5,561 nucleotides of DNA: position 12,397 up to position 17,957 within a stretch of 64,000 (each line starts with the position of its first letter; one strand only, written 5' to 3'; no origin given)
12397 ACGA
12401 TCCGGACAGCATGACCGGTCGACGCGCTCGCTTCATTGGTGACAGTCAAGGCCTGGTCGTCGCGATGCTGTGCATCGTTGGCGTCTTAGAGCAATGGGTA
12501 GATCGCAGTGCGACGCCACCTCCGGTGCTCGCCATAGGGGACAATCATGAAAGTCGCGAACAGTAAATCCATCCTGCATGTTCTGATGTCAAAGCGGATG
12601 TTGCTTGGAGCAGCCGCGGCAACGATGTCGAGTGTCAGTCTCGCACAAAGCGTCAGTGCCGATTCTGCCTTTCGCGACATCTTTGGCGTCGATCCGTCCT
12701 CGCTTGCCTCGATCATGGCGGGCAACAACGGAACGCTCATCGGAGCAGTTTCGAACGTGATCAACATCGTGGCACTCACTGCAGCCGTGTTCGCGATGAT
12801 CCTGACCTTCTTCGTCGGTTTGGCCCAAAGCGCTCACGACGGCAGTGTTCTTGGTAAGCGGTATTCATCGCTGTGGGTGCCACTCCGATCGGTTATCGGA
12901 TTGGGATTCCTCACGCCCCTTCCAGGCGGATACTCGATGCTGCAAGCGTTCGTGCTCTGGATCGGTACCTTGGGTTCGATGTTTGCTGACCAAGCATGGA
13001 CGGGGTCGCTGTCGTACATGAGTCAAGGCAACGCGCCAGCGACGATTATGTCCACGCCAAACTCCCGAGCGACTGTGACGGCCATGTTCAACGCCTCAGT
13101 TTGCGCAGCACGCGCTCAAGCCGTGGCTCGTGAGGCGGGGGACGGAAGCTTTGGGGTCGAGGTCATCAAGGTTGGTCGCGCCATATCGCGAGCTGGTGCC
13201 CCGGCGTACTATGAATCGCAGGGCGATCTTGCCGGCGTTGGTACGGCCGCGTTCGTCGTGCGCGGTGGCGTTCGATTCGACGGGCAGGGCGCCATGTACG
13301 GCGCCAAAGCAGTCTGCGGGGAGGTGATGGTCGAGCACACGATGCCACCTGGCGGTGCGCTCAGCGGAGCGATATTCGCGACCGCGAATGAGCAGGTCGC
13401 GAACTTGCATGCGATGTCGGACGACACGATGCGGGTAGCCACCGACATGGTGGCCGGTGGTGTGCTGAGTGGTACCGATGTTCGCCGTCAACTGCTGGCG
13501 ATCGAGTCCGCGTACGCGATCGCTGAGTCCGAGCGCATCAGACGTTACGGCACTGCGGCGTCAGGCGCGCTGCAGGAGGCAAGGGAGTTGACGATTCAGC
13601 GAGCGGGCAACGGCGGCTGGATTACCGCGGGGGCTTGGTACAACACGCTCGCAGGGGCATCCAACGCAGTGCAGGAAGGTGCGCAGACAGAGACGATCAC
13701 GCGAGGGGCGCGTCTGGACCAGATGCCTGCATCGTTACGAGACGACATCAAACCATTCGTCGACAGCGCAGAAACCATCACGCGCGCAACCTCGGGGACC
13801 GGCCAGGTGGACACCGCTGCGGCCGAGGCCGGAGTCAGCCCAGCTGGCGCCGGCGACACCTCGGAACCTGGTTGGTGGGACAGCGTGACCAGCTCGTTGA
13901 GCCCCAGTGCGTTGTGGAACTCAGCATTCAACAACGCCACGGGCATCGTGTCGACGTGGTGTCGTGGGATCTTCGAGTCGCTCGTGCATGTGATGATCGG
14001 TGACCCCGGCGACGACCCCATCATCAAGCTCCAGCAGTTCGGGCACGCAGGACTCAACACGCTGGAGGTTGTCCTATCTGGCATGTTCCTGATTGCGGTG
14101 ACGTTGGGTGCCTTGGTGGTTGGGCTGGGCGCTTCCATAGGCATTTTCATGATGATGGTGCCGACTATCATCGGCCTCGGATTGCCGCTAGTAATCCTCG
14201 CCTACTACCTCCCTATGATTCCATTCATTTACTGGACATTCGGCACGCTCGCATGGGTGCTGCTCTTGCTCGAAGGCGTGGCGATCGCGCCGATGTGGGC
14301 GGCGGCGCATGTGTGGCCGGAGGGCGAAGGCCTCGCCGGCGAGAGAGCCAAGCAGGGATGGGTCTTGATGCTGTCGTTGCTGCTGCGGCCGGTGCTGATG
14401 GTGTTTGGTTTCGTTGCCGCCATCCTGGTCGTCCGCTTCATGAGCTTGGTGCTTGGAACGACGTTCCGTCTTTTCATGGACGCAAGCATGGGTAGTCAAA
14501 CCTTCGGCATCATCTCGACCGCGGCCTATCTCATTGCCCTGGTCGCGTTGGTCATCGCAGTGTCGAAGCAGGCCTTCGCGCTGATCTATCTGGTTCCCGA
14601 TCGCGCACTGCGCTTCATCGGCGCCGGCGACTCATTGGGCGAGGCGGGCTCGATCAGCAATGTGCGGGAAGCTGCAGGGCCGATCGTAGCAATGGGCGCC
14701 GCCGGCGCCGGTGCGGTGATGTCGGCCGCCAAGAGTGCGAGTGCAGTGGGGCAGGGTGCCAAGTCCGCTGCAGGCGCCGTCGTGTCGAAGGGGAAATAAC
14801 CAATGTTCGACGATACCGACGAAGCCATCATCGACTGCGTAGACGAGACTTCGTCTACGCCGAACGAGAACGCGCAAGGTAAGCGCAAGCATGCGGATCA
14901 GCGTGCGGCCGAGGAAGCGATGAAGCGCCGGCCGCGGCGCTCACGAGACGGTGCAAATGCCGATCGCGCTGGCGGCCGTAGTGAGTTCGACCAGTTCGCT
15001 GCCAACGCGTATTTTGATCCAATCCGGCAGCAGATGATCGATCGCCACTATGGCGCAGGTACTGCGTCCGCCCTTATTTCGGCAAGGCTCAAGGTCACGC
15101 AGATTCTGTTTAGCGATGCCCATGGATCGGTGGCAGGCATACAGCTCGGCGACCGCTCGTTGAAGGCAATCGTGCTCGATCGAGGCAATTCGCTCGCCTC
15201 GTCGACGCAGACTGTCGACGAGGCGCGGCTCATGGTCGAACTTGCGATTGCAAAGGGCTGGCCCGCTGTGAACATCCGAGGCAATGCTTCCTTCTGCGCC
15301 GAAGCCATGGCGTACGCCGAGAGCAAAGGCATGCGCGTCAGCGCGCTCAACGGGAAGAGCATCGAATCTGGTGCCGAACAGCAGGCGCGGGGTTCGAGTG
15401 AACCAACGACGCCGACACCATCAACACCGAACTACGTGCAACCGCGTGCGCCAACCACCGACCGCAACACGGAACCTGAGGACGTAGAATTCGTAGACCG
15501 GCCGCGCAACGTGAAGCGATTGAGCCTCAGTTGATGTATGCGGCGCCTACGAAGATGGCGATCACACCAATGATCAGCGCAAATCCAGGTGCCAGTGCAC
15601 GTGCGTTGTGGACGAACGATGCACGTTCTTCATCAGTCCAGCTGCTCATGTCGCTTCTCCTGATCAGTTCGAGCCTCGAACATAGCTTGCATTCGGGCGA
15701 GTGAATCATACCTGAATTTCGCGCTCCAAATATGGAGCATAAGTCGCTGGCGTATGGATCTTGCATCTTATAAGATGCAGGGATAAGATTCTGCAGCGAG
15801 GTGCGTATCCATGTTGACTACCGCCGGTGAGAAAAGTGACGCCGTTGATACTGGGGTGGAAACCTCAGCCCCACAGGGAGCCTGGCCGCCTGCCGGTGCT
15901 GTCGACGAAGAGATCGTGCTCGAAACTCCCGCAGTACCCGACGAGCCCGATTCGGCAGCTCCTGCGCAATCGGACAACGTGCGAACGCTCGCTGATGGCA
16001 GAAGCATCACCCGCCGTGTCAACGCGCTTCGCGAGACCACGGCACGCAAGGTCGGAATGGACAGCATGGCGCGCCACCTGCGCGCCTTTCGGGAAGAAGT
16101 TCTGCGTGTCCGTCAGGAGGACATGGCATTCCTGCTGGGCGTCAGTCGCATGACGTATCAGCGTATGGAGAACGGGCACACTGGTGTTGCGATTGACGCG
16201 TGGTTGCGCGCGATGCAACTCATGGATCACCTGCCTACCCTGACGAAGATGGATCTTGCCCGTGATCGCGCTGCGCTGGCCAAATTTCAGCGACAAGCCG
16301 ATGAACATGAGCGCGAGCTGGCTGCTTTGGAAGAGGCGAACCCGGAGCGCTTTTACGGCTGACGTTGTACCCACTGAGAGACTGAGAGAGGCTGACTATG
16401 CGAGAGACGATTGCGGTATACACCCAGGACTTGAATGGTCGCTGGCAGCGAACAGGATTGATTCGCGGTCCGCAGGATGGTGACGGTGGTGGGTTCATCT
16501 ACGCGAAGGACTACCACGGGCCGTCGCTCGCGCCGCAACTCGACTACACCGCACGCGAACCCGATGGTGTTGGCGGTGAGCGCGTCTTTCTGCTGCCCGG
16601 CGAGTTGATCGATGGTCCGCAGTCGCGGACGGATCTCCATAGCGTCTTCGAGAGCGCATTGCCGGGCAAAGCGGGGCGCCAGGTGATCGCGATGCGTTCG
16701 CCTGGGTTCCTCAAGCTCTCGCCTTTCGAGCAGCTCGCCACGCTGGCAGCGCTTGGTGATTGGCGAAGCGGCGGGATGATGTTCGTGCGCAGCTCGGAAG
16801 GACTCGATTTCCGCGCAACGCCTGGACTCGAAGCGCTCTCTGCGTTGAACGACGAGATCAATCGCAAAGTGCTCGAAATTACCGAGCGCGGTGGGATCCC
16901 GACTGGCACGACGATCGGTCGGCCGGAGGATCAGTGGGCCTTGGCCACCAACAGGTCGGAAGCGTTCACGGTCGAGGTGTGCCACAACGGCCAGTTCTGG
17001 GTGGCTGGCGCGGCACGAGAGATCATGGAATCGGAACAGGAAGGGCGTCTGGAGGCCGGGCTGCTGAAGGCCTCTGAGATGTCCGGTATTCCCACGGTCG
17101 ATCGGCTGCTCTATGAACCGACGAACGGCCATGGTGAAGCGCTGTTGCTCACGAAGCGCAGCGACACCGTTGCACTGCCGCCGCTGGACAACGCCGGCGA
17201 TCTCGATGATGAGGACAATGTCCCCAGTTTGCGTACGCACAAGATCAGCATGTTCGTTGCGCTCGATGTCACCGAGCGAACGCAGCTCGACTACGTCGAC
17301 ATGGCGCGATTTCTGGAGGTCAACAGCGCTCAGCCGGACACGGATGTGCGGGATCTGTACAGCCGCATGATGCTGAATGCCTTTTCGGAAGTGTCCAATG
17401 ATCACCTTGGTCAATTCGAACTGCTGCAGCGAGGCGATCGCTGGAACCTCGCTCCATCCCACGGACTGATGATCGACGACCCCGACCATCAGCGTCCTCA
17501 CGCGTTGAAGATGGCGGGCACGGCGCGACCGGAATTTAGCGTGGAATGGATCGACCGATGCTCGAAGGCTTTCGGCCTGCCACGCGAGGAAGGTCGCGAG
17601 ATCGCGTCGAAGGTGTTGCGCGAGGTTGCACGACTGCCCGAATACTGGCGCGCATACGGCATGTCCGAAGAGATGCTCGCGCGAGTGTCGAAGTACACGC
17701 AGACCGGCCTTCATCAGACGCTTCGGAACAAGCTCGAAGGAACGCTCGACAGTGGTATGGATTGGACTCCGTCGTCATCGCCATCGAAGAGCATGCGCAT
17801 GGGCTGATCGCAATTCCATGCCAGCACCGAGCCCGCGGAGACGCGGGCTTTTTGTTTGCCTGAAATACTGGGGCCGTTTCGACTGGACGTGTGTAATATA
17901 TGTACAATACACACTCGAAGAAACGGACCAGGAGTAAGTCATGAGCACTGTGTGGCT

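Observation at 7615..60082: Element-wide 26-bp inverted-repeat operator family (GTGYGTA-N12-TACRCAC) overlapping -10 elements of at least six promoters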

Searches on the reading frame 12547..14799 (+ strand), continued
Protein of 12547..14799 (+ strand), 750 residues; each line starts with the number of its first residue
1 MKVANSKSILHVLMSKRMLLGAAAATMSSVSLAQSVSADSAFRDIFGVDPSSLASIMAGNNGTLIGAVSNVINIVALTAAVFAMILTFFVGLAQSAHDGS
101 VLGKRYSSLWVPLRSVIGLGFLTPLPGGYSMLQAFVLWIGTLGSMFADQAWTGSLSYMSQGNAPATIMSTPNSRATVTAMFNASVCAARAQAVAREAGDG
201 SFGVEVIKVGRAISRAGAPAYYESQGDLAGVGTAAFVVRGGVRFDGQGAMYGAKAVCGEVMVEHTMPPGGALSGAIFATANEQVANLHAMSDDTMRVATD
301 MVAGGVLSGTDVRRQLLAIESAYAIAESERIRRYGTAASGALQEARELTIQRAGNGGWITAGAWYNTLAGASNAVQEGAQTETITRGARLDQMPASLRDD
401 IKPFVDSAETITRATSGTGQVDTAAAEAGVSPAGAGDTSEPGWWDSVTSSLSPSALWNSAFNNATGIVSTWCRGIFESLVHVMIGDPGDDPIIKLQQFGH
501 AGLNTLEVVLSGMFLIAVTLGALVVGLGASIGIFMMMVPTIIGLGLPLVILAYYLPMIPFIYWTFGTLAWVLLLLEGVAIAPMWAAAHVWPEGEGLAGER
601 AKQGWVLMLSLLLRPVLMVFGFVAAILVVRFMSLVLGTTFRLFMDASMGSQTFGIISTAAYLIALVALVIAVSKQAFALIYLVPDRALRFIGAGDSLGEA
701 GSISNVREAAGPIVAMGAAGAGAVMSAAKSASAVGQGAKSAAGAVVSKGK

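Call 41: find_encoding_contigs(protein=P0002, flank=10000, max_places=3)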
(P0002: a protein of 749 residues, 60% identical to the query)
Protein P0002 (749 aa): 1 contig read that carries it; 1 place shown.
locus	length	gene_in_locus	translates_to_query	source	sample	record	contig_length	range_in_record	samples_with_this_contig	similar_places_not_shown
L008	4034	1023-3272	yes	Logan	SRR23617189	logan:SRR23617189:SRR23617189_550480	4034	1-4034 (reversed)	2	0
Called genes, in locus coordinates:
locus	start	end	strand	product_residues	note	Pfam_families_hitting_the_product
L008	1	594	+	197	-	?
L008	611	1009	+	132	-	-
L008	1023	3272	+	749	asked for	-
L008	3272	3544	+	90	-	-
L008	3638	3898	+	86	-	-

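Call 44: find_related_loci(query=A1, collection=genome_contigs, flank=10000)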
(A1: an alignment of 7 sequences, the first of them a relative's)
Query A1 (750 aa) in genome_contigs; peptide patterns used: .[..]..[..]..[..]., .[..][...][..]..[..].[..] (x = any residue, [..] = any of these).
147 stretches matched a pattern; 1 encode a relative of the query (tblastn E <= 1e-3); 1 distinct loci.
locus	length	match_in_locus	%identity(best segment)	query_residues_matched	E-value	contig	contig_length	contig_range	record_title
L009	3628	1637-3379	30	49-711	2e-22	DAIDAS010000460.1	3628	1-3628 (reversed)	MAG TPA_asm: bacterium isolate clean1845 k141_125089, whole genome shotgun sequence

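Call 45: find_related_loci(query=A1, collection=metagenome_contigs, flank=10000)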
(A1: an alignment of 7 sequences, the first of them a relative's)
Query A1 (750 aa) in metagenome_contigs; peptide patterns used: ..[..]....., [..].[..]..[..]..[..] (x = any residue, [..] = any of these).
444 stretches matched a pattern; 22 encode a relative of the query (tblastn E <= 1e-3); 22 distinct loci.
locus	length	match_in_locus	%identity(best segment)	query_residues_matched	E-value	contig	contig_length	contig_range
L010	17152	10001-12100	41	16-729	3e-139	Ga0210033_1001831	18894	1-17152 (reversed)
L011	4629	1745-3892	41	18-750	8e-140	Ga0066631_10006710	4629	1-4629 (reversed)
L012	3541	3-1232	47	305-707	5e-103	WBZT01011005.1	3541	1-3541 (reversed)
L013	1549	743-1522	56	36-292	7e-76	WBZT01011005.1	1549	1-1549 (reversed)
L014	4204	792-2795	31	36-710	2e-70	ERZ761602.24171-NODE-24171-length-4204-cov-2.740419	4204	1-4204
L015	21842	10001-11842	25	65-692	5e-40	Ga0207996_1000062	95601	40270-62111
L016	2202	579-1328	32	481-707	1e-27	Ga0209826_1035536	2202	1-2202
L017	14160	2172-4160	34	59-749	5e-27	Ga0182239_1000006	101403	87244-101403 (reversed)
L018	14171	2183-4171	34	59-749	5e-27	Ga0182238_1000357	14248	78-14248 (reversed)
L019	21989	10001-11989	25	11-692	6e-37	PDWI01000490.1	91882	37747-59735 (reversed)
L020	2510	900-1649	30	481-707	4e-27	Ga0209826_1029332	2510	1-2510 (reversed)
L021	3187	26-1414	26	279-750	1e-26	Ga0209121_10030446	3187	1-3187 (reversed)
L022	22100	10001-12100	31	19-710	2e-63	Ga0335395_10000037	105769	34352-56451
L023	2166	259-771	36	535-707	6e-25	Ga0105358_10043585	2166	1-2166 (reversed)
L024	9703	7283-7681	38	568-699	2e-16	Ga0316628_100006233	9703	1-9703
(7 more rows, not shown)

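Call 83: search_protein_families(library=ncbifam, proteins=[L006:6977-7240:-], max_evalue=10)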
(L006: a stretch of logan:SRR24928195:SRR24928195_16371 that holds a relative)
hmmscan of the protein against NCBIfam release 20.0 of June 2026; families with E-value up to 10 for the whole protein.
L006:6977-7240:- (87 aa): 1 family
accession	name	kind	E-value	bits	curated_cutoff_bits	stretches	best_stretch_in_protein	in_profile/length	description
TIGR00277.1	HDIG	domain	0.14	12.1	27.6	1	32-72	9-47/84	HDIG domain-containing metalloprotein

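Call 84: search_protein_families(library=phrogs, proteins=[L006:6977-7240:-], max_evalue=1)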
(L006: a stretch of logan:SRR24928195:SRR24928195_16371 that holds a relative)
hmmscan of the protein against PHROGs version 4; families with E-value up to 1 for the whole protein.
L006:6977-7240:- (87 aa): 1 family
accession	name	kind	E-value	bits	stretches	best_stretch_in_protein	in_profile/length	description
phrog_24376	-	unknown function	0.16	13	1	32-73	32-71/78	-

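Call 90: find_related_loci(query=A1, collection=viral_contigs, flank=10000)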
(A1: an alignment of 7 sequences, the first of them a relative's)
Query A1 (750 aa) in viral_contigs; peptide patterns used: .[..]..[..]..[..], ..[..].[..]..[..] (x = any residue, [..] = any of these).
52 stretches matched a pattern, but none encodes a relative of the query by tblastn (E <= 1e-3).

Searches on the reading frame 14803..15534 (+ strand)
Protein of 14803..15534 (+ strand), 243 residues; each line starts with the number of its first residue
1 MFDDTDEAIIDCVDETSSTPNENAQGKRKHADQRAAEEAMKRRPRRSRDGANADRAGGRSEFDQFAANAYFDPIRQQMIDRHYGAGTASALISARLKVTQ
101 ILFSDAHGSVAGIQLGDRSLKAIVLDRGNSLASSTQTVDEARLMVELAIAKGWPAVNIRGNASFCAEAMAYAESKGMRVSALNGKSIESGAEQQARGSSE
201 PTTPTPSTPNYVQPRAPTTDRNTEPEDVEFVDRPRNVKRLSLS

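Call 11: search_protein_families(library=ncbifam, proteins=[window:14803-15534:+], max_evalue=0.01)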
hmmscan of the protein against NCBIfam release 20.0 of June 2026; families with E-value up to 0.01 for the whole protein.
window:14803-15534:+ (243 aa): 0 families

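Call 27: search_protein_families(library=pfam, proteins=[window:14803-15534:+], max_evalue=0.01)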
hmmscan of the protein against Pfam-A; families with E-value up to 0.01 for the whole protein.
window:14803-15534:+ (243 aa): 1 family
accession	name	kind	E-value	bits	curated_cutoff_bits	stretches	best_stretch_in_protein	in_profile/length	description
PF18821.6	LPD7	-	4.6e-10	39.8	27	1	120-183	18-80/92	Large polyvalent protein-associated domain 7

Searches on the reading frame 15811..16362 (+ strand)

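Call 9: search_protein_families(library=pfam, proteins=[window:15811-16362:+], max_evalue=0.01)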
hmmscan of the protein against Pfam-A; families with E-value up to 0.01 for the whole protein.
window:15811-16362:+ (183 aa): 3 families
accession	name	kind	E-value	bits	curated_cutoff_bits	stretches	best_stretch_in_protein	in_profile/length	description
PF13560.12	HTH_31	-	5e-07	30.4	27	1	86-137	2-53/64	Helix-turn-helix domain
PF01381.28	HTH_3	-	8.2e-05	23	23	1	100-128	10-38/55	Helix-turn-helix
PF20432.4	Xre-like-HTH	-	0.0028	18.3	25.8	1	89-122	14-46/63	Antitoxin Xre-like helix-turn-helix domain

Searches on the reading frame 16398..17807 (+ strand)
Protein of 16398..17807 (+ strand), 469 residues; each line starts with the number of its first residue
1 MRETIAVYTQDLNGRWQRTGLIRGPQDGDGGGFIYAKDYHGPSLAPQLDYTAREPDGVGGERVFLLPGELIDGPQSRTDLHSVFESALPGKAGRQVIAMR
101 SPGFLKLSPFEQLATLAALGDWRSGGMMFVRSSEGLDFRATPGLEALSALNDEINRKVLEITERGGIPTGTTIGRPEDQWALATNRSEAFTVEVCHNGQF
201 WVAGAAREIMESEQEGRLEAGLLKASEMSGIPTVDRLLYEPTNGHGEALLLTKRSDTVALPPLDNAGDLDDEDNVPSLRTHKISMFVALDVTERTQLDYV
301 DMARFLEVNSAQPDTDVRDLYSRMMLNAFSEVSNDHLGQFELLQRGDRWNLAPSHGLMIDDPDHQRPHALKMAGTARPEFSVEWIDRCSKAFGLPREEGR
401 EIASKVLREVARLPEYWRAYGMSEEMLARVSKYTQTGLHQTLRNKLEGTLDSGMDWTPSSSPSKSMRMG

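Call 8: search_protein_families(library=pfam, proteins=[window:16398-17807:+], max_evalue=0.01)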
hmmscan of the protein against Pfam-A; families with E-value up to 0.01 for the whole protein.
window:16398-17807:+ (469 aa): 1 family
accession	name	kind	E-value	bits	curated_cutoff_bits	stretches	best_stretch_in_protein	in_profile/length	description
PF07804.18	HipA_C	-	7e-13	49.2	30.5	1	219-411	38-210/213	HipA-like C-terminal domain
